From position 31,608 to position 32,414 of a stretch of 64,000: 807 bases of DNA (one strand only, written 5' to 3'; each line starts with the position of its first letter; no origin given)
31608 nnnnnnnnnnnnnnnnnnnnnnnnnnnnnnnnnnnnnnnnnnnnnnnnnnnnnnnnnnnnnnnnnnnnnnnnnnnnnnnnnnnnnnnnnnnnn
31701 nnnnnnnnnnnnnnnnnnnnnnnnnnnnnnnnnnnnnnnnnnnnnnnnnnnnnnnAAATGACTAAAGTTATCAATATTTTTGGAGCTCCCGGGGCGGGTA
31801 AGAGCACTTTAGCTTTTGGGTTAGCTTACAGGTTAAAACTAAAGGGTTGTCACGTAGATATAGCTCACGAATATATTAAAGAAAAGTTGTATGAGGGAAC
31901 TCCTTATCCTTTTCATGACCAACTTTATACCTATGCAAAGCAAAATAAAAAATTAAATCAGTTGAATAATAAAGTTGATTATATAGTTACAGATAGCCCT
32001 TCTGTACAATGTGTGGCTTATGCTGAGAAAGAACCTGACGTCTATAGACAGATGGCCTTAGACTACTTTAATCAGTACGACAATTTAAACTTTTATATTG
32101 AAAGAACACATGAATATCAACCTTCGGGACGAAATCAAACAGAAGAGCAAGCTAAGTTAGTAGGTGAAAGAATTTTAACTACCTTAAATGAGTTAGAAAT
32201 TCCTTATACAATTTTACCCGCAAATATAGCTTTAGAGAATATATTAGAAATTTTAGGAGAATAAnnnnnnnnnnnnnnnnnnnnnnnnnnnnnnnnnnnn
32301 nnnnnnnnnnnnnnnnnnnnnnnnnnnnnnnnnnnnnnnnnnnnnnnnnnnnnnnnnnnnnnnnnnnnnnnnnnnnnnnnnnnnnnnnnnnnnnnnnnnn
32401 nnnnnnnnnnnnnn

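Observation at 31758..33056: Coupled P-loop kinase plus truncated UDP-sugar-dehydrogenase-family enzyme upstream of SHMT: possible nucleotide or DNA modification module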

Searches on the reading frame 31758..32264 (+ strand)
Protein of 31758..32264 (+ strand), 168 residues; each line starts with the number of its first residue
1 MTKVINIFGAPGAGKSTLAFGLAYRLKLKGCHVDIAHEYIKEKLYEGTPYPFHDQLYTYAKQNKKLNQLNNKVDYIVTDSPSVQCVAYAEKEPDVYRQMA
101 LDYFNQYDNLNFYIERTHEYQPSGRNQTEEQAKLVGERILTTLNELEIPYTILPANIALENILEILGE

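Call 3: search_protein_families(library=pfam, proteins=[window:31758-32264:+], max_evalue=0.01)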
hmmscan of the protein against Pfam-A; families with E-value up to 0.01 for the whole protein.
window:31758-32264:+ (168 aa): 6 families
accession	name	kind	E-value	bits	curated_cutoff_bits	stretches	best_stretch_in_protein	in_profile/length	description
PF13521.12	AAA_28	-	2.9e-15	57.3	27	1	5-155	2-159/164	AAA domain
PF20720.3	nSTAND3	-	0.00049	20.3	27.2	1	3-33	18-48/155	Novel STAND NTPase 3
PF13238.12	AAA_18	-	0.0026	18.7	29.4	1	5-51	1-44/128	AAA domain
PF13189.12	Cytidylate_kin2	-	0.0034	18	28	1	4-45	1-42/176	Cytidylate kinase-like family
PF13481.12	AAA_25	-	0.0034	17.5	27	1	3-32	34-62/195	AAA domain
PF00005.33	ABC_tran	-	0.0086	17.1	25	0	3-67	12-71/137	ABC transporter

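Call 4: search_protein_families(library=phrogs, proteins=[window:31758-32264:+], max_evalue=0.001)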
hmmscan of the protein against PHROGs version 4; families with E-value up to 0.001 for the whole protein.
window:31758-32264:+ (168 aa): 4 families
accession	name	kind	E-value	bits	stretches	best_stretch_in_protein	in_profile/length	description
phrog_2107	-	other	6.9e-18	66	1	1-166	2-191/201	thymidylate kinase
phrog_761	-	other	2.9e-06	28.2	1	1-77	18-103/362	thymidylate kinase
phrog_2071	-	other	5.6e-05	24.1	1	2-84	16-94/282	ATPase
phrog_5484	-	DNA, RNA and nucleotide metabolism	0.0003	21.4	1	4-93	30-114/239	DnaA-like replication initiation protein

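Call 28: search_solved_structures(query=window:31758-32264:+, max_evalue=1, show_alignments=2)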
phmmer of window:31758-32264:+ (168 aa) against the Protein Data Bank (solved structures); distinct sequences matched with E-value up to 1: 15.
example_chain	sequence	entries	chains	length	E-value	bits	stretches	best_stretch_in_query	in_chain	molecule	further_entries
8a8h_A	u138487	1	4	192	0.021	17.6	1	7-92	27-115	APS kinase from Methanothermococcus thermolithotrophicus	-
2jas_A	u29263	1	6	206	0.049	16.4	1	5-106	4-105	DEOXYGUANOSINE KINASE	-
2jaq_A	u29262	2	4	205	0.052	16.3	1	5-106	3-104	DEOXYGUANOSINE KINASE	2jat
7yq0_A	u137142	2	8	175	0.12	15.2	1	2-55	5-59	Adenylyl-sulfate kinase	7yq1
5vhj_D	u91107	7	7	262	0.23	14.2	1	6-110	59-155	26S proteasome regulatory subunit 6B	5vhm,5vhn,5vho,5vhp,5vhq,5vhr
1rkb_A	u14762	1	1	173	0.26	14.1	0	6-52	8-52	Protein AD-004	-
3iij_A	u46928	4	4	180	0.3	13.9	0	6-52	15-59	Coilin-interacting nuclear ATPase protein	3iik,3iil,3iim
5vhf_D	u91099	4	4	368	0.37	13.6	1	6-110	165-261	26S proteasome regulatory subunit 6B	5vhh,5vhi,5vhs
5vfp_D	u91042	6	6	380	0.38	13.5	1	6-110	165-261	26S proteasome regulatory subunit 6B | 26S protease regulatory subunit 6B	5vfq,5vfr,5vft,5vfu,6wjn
6epc_K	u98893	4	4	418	0.4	13.5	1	6-110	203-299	26S proteasome regulatory subunit 6B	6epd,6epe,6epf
12bm_D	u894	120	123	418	0.4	13.5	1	6-110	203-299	26S proteasome regulatory subunit 6B | 26S protease regulatory subunit 6B | RPT3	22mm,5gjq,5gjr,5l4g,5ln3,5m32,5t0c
9pf1_D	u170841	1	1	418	0.41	13.4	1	6-110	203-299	26S proteasome regulatory subunit 6B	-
5jzv_A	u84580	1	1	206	0.49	13.2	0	6-51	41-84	Adenylate kinase isoenzyme 6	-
2yvu_A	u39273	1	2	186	0.77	12.5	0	4-55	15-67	Probable adenylyl-sulfate kinase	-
3c8u_A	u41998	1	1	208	0.98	12.2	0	4-35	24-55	Fructokinase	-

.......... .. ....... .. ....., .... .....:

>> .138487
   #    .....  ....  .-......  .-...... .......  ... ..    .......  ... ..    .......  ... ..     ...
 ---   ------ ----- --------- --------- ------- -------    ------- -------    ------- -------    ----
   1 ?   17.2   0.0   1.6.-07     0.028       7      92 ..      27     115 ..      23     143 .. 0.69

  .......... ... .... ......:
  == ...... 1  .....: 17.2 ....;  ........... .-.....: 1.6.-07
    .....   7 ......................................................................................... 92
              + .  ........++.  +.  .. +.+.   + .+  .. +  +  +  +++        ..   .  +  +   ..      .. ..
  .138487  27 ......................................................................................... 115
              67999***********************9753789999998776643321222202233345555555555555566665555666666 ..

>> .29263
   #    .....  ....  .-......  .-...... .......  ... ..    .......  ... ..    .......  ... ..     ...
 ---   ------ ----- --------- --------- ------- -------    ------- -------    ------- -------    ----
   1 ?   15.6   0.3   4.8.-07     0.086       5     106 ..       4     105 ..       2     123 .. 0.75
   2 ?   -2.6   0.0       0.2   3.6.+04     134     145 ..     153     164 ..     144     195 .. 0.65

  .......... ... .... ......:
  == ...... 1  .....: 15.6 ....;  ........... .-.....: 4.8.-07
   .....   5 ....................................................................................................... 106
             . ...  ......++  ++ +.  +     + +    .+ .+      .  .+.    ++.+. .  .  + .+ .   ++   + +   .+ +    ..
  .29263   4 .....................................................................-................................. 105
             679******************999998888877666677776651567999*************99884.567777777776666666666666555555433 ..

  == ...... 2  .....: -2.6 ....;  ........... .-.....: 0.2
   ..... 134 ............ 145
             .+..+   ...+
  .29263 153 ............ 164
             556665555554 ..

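Call 29: search_protein_families(library=ncbifam, proteins=[window:31758-32264:+], max_evalue=0.01)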
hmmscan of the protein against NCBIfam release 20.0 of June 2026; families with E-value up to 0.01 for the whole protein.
window:31758-32264:+ (168 aa): 9 families
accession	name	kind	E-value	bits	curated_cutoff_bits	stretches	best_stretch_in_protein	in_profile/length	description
NF006746.0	PRK09270.1-5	subfamily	0.00029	19.8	250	1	4-35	23-54/210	nucleoside/nucleotide kinase family protein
NF005994.0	PRK08118.1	equivalog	0.00038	20.5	215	1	3-35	3-34/172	DNA topology modulation protein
NF004637.0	PRK05986.1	subfamily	0.0023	17.6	185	1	4-47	30-72/197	cob(I)yrinic acid a,c-diamide adenosyltransferase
NF006085.0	PRK08233.1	equivalog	0.0026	17.6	198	1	2-82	5-89/184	hypothetical protein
NF006743.0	PRK09270.1-2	equivalog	0.0026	16.8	227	1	3-27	29-53/217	nucleoside/nucleotide kinase family protein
TIGR00708.1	cobA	equivalog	0.0041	16.9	167.75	1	4-44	7-46/177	cob(I)yrinic acid a,c-diamide adenosyltransferase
NF041546.1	ParA_partition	equivalog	0.0088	15.6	180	0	12-82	10-86/203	ParA family partition ATPase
NF004861.0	PRK06217.1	equivalog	0.0093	15.3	203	0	5-78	4-70/183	hypothetical protein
NF003259.0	PRK04220.1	equivalog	0.0096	15.3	343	0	4-31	94-121/306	2-phosphoglycerate kinase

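Call 45: find_homologous_proteins(query=window:31758-32264:+, max_evalue=0.001)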
Query window:31758-32264:+ (168 aa): 289 proteins with E <= 0.001 among 326 candidates; the best 120 are listed.
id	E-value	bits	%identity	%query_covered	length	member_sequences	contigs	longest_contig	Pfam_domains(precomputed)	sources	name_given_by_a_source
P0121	3.8e-107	373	99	100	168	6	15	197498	PF13521.13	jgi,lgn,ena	jgi:deoxyadenosine/deoxycytidine kinase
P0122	3.4e-90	318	86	100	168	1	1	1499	PF13521.13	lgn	-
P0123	5.3e-89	314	83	99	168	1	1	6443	PF13521.13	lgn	-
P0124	1.1e-88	313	83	99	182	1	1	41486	PF13521.13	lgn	-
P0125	3.0e-88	311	80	99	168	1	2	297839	PF13521.13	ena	-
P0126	4.5e-87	308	81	100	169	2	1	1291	PF13521.13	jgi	jgi:RecA/RadA recombinase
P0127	3.7e-86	305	80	99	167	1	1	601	PF13521.13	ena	-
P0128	9.6e-86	303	79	100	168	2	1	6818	PF13521.13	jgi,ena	-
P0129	1.9e-85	302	79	99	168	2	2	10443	PF13521.13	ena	-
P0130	4.4e-85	301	80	100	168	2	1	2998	PF13521.13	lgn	-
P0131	1.2e-84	300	80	100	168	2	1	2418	PF13521.13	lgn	-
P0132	1.3e-84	300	80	100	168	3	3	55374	PF13521.13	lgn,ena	-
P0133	3.4e-84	298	79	100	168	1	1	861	PF13521.13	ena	-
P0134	3.8e-84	298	79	100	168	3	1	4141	PF13521.13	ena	-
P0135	7.6e-84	297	77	100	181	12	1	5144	PF13521.13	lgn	-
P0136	1.0e-83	297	77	99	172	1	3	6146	PF13521.13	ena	-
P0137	3.2e-83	295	77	100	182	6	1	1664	PF13521.13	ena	-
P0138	3.3e-83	295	76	100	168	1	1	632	PF13521.13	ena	-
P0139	4.4e-83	295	76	99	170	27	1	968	PF13521.13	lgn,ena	-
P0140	6.1e-83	294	77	100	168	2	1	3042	PF13521.13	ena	-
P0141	6.5e-83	294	80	99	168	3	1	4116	PF13521.13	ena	-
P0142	7.9e-83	294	77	99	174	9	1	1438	PF13521.13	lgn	-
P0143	8.3e-83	294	78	99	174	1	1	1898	PF13521.13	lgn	-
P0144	1.4e-82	293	79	100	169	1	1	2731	PF13521.13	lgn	-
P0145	2.3e-82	292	77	99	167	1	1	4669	PF13521.13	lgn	-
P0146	2.6e-82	292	75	99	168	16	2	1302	PF13521.13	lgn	-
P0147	2.6e-82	292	78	99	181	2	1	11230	PF13521.13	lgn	-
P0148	3.1e-82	292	76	100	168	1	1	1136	PF13521.13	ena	-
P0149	4.2e-82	291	78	100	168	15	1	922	PF13521.13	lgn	-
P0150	7.8e-82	291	79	99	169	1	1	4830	PF13521.13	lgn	-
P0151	7.9e-82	291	76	100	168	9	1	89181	PF13521.13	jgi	-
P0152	9.8e-82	290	75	99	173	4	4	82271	PF13521.13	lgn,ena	-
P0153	1.5e-81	290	77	100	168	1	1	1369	PF13521.13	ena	-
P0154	1.8e-81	289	76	100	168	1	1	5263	PF13521.13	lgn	-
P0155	2.1e-81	289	76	100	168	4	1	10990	PF13521.13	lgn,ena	-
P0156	2.7e-81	289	75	100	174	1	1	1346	PF13521.13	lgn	-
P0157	2.8e-81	289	76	100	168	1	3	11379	PF13521.13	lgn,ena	-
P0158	4.4e-81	288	75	99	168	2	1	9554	PF13521.13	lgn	-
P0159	4.5e-81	288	77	100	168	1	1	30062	PF13521.13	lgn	-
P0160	4.9e-81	288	76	100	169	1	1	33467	PF13521.13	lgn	-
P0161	7.2e-81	287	75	99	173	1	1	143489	PF13521.13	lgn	-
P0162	2.4e-80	286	78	99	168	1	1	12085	PF13521.13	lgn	-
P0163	5.3e-80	285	77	99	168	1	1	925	PF13521.13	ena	-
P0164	2.8e-79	282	76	100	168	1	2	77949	PF13521.13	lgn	-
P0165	3.6e-79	282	74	98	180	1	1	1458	PF13521.13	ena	-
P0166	4.8e-79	282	77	99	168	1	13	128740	PF13521.13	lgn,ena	-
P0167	5.1e-79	281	77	99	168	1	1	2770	PF13521.13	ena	-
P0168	5.9e-79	281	77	99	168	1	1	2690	PF13521.13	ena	-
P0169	7.1e-79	281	74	98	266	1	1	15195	PF13521.13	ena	-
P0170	1.2e-78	280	75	100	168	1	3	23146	PF13521.13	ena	-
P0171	3.5e-78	279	76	99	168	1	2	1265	PF13521.13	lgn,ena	-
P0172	3.7e-78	279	76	99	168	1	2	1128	PF13521.13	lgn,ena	-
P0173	2.5e-77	276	72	99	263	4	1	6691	PF13521.13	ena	-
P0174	1.2e-76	274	73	100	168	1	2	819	PF13521.13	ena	-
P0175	4.7e-76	272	74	98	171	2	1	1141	PF13521.13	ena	-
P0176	2.0e-73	263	70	97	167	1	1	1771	PF13521.13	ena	-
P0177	2.3e-73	263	83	85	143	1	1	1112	PF13521.13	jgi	jgi:hypothetical protein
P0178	1.2e-59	218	58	98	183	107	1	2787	PF13521.13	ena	-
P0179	1.6e-59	218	58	98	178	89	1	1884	PF13521.13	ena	-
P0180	4.8e-57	210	60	100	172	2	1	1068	PF13521.13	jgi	-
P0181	2.6e-56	208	54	99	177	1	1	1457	PF13521.13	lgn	-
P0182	1.0e-52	196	57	100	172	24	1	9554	PF13521.13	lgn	-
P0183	2.5e-52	195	54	99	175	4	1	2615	PF13521.13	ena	-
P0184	4.5e-51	191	51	99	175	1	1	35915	PF13521.13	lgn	-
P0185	1.0e-49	186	53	99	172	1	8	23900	PF13521.13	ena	-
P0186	2.5e-49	185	50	99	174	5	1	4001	PF13521.13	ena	-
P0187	2.5e-49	185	52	99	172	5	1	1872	PF13521.13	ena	-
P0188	2.6e-49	185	52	98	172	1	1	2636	PF13521.13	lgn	-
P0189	6.8e-49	184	52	97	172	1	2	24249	PF13521.13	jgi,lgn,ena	-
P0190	1.1e-48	183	52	99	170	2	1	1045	PF13521.13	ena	-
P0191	1.8e-48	182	52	99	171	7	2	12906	PF13521.13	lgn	-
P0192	2.1e-47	179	52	99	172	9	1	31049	PF13521.13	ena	-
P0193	2.0e-46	175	51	99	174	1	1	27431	PF13521.13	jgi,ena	-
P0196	2.7e-34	136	45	92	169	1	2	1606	PF13521.13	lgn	-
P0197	1.7e-33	133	46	92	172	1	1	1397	PF13521.13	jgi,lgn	jgi:adenylate kinase family enzyme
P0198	5.8e-33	132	45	91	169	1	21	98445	PF13521.13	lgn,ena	-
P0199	9.4e-33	131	46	92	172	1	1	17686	PF13521.13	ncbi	-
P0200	1.7e-32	130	45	93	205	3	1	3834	PF13521.13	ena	-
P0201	4.0e-32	129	45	93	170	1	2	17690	PF13521.13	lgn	-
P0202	8.2e-32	128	44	100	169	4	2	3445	PF13521.13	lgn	-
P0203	1.6e-31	127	43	88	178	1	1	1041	PF13521.13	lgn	-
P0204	5.2e-31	125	48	79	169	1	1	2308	PF13521.13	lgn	-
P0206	7.6e-31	125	48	83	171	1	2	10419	PF13521.13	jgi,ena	-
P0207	2.1e-30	123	43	99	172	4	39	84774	PF13521.13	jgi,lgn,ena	jgi:hypothetical protein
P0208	5.2e-30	122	44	88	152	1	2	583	PF13521.13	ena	-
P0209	7.2e-30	122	43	90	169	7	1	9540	PF13521.13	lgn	-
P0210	9.9e-30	121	44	99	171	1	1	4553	PF13521.13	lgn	-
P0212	4.4e-29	119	42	88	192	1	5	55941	PF13521.13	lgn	-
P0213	4.8e-29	119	43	99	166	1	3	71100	PF13521.13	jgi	jgi:tRNA uridine 5-carbamoylmethylation protein Kti12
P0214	5.6e-29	119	37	98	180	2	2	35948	PF13521.13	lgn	-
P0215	6.3e-29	119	41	100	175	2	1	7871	PF13521.13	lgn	-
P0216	6.8e-29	118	42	90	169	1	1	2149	PF13521.13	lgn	-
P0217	6.9e-29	118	42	90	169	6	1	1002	PF13521.13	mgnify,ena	mgnify:FL=1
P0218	9.6e-29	118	42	93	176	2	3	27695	PF13521.13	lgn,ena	-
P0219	3.5e-28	116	39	93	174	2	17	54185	PF13521.13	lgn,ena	-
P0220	4.1e-28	116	44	84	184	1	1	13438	PF13521.13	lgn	-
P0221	4.2e-28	116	37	98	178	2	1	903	PF13521.13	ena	-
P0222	4.6e-28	116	37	95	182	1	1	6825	PF13521.13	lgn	-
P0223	4.9e-28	116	41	89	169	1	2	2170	PF13521.13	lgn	-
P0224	5.6e-28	115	39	88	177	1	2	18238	PF13521.13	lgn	-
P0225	6.7e-28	115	41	99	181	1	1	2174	PF13521.13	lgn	-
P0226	7.5e-28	115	42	88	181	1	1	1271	PF13521.13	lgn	-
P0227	7.5e-28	115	40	93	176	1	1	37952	PF13521.13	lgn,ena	-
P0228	9.0e-28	115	39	98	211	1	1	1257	PF13521.13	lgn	-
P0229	1.6e-27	114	41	89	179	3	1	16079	PF13521.13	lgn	-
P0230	1.7e-27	114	39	93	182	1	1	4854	PF13521.13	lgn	-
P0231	2.3e-27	113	39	95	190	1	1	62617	PF13521.13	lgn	-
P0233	3.0e-27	113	40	89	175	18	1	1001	PF13521.13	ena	-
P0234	3.7e-27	113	42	88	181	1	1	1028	PF13521.13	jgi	jgi:nicotinamide riboside kinase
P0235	6.4e-27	112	37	99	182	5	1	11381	PF13521.13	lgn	-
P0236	9.5e-27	112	41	83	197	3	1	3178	PF13521.13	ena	-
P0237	1.1e-26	111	38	88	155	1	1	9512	PF13521.13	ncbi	-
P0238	1.4e-26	111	36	92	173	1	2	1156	PF13521.13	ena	-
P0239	1.6e-26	111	41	90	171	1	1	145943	PF13521.13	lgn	-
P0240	1.8e-26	111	41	83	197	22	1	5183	PF13521.13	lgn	-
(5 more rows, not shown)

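Call 47: find_encoding_contigs(protein=P0125, flank=4000, max_places=2)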
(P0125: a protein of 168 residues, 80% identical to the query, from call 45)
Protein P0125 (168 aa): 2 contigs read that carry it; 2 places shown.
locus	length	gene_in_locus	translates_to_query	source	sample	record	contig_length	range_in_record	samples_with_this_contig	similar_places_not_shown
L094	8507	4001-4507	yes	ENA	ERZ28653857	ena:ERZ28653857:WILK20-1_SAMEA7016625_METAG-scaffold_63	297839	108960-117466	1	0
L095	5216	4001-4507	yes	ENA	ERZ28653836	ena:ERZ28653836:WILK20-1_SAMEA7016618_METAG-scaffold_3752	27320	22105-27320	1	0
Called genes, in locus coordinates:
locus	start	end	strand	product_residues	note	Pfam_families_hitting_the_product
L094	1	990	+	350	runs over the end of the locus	PF03215:Rad17 (weak), PF00004:AAA, PF13401:AAA_22 (faint), PF13177:DNA_pol3_delta2, PF12169:DNA_pol3_gamma3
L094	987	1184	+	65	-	-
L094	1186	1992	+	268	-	PF13177:DNA_pol3_delta2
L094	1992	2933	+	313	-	PF21694:DNA_pol3_delta_C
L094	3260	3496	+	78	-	-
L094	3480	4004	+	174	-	PF13521:AAA_28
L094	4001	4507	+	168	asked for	PF13521:AAA_28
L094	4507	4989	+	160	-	-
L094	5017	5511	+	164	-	-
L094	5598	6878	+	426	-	PF00154:RecA_N (weak), PF13481:AAA_25 (faint), PF00154:RecA_N, PF21096:RecA_C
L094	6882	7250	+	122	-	-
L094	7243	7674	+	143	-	-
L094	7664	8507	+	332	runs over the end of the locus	PF13476:AAA_23, PF13555:AAA_29 (faint)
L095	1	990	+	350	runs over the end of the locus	PF03215:Rad17 (weak), PF00004:AAA, PF13401:AAA_22 (faint), PF13177:DNA_pol3_delta2, PF12169:DNA_pol3_gamma3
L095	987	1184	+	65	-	-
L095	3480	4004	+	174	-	PF13521:AAA_28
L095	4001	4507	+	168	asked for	PF13521:AAA_28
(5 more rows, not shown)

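Call 48: find_encoding_contigs(protein=P0198, flank=4000, max_places=2)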
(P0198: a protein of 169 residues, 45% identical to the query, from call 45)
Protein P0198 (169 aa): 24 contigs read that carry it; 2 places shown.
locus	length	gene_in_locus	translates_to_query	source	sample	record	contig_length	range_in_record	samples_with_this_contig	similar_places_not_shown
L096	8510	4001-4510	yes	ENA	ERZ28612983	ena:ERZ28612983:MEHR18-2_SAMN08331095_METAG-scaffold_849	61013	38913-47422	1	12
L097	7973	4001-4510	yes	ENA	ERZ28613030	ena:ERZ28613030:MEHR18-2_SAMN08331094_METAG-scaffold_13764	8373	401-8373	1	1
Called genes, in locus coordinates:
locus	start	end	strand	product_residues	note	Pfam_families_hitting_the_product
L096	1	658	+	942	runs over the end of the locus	PF00149:Metallophos, PF02463:SMC_N (faint)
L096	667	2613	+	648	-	PF02867:Ribonuc_red_lgC (faint)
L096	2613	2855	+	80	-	PF00462:Glutaredoxin, PF05768:Glrx-like (weak), PF13417:GST_N_3 (weak)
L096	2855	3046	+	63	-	-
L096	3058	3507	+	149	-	PF24608:PDDEXK_15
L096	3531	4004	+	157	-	PF15891:Nuc_deoxyri_tr2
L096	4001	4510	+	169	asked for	PF13521:AAA_28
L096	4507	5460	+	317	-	PF02739:5_3_exonuc_N, PF01367:5_3_exonuc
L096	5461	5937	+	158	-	PF00692:dUTPase, PF22769:DCD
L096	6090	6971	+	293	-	PF02511:Thy1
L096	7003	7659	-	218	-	PF13640:2OG-FeII_Oxy_3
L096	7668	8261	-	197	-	-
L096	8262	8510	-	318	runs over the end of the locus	-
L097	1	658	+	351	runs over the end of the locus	?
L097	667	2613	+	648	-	PF02867:Ribonuc_red_lgC (faint)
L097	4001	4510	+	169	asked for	PF13521:AAA_28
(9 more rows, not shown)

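Call 49: find_encoding_contigs(protein=P0161, flank=4000, max_places=2)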
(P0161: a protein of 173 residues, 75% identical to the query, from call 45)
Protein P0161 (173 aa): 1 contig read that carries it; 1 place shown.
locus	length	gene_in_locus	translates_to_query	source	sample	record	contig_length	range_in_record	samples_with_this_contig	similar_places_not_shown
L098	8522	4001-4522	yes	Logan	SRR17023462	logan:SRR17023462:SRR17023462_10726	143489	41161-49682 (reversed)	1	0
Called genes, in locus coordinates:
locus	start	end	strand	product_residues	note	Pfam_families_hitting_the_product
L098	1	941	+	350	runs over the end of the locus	PF03215:Rad17 (weak), PF00158:Sigma54_activat (faint), PF00004:AAA, PF07728:AAA_5 (weak), PF13401:AAA_22 (faint), PF13177:DNA_pol3_delta2, PF12169:DNA_pol3_gamma3 (weak)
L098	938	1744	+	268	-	PF13177:DNA_pol3_delta2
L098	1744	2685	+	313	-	PF21694:DNA_pol3_delta_C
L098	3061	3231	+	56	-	-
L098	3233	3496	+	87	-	-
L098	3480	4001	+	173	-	PF13521:AAA_28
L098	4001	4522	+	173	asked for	PF13521:AAA_28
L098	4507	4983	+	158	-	-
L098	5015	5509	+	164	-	-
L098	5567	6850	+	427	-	PF00154:RecA_N (weak), PF13481:AAA_25 (faint), PF00154:RecA_N, PF21096:RecA_C (weak)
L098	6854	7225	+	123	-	-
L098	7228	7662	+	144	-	-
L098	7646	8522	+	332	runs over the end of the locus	PF13476:AAA_23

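Call 84: predict_structure(alignment_id=A7)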
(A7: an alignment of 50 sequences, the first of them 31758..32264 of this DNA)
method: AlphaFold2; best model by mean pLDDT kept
length: 168 residues; sequences in the alignment: 50
mean_pLDDT: 92.5   pTM: 0.88
mean pLDDT of the five models: 92.5, 92.3, 92.3, 91.1, 91.0
residues with pLDDT >= 90: 128; 70-90: 40; 50-70: 0; < 50: 0
segments of 3 or more residues with pLDDT < 50: none
pLDDT, mean of each block of 10 residues (from residue 1): 96 93 97 92 81 87 95 96 91 93 97 93 82 93 97 97 93
secondary structure, 60 per line:
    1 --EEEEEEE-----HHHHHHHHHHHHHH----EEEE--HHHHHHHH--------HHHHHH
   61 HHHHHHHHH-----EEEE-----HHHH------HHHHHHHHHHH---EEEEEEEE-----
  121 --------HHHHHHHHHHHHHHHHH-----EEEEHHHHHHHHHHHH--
elements in order: E3-9 H15-28 E33-36 H39-46 H55-69 E75-78 H84-87 H94-104 E108-115 H129-145 E151-154 H155-166
